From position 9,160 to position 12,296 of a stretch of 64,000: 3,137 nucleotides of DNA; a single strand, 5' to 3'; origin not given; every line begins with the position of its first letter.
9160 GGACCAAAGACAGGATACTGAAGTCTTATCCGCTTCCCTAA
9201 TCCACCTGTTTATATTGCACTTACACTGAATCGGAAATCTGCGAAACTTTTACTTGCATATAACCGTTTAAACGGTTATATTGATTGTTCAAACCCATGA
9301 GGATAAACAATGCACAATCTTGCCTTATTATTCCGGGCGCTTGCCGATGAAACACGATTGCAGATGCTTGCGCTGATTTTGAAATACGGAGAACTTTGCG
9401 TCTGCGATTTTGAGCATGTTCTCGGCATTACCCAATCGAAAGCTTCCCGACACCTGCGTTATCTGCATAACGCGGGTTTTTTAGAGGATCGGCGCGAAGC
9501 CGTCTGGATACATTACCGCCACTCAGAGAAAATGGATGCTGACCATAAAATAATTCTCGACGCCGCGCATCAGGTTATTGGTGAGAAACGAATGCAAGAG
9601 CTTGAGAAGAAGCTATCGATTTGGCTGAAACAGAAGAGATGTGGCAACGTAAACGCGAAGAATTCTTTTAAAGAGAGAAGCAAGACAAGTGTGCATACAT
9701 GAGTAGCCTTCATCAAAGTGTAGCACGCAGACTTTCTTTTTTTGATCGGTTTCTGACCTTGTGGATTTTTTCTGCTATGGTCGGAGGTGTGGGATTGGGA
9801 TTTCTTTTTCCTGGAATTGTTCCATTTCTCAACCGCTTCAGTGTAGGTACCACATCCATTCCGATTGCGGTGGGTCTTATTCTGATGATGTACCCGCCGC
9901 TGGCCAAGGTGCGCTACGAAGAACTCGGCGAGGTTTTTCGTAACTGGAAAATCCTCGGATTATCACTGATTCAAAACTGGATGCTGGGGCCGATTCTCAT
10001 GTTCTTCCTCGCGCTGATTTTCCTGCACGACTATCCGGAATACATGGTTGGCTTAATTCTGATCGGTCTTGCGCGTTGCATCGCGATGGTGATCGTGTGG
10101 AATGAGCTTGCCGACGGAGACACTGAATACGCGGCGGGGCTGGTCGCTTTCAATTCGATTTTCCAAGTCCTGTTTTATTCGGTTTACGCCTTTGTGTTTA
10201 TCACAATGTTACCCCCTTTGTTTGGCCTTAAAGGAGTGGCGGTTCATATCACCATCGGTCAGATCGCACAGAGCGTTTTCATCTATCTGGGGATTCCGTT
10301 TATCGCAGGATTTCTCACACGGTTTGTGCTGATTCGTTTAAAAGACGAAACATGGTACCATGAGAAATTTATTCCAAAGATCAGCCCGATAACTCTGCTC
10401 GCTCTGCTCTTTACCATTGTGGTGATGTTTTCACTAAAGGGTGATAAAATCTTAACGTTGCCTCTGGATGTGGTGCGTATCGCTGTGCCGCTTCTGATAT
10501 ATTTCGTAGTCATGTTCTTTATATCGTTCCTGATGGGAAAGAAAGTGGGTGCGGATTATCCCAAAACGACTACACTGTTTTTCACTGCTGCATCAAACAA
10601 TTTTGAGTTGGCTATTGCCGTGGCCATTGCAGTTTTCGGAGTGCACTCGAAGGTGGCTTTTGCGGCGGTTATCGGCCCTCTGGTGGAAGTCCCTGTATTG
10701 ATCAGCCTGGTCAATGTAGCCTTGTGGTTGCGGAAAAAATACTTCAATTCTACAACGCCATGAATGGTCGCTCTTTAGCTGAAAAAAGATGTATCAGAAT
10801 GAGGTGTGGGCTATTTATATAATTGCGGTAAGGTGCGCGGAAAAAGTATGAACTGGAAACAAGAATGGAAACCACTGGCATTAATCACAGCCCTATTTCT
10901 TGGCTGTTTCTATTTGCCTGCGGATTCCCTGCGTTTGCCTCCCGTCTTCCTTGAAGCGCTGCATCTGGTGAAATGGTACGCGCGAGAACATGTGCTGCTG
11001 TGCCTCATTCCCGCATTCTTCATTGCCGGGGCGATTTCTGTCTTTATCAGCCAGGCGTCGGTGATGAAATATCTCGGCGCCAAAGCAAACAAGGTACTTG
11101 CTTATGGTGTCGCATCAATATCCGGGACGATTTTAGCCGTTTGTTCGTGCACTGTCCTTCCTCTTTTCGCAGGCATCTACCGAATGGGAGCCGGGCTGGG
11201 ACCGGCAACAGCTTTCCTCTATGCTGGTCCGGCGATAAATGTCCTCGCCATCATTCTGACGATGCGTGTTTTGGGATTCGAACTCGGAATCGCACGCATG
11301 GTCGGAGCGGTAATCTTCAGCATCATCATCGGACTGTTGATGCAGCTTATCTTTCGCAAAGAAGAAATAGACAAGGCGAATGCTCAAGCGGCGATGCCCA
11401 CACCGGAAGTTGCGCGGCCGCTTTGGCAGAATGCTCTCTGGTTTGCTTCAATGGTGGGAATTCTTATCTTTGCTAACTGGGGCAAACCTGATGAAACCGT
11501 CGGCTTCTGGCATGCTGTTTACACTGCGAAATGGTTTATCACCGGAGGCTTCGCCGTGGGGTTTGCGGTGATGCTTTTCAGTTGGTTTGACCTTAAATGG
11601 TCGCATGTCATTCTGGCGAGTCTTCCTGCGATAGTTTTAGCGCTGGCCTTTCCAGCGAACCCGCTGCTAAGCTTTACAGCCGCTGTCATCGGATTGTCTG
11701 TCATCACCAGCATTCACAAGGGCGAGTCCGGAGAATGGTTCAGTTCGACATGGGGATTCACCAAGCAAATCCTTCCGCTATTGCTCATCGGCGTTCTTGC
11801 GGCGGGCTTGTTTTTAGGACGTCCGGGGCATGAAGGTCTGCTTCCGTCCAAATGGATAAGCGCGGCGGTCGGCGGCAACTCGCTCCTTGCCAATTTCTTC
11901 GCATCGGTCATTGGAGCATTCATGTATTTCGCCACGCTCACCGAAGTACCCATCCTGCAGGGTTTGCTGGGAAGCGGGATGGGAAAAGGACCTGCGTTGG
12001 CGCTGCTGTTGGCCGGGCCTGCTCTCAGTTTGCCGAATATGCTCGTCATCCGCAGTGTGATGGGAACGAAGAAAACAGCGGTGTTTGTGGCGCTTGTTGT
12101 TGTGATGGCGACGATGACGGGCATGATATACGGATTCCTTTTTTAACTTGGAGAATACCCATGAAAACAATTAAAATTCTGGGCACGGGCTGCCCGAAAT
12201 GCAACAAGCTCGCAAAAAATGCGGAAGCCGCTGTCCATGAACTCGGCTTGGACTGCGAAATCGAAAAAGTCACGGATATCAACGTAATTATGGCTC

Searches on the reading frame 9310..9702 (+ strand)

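Call 39: search_protein_families(library=pfam, proteins=[window:9310-9702:+], max_evalue=0.00001)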
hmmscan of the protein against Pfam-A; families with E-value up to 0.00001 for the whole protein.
window:9310-9702:+ (130 aa): 1 family
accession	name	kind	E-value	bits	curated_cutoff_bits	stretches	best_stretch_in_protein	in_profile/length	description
PF01022.26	HTH_5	-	3.4e-12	46.5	22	1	13-59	1-46/47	Bacterial regulatory protein, arsR family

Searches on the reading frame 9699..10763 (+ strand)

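Call 39: search_protein_families(library=pfam, proteins=[window:9699-10763:+], max_evalue=0.00001)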
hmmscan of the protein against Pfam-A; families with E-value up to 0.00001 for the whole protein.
window:9699-10763:+ (354 aa): 1 family
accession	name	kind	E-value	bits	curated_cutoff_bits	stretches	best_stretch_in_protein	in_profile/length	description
PF01758.21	SBF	-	7.5e-61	205.6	24.3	1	58-252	2-189/191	Sodium Bile acid symporter family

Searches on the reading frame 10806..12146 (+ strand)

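Call 39: search_protein_families(library=pfam, proteins=[window:10806-12146:+], max_evalue=0.00001)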
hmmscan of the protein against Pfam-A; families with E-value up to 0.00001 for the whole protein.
window:10806-12146:+ (446 aa): 1 family
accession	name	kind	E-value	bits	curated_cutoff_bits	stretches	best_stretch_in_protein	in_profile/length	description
PF03773.19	ArsP_1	-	6e-75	252.6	32.3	1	56-444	9-294/294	Predicted permease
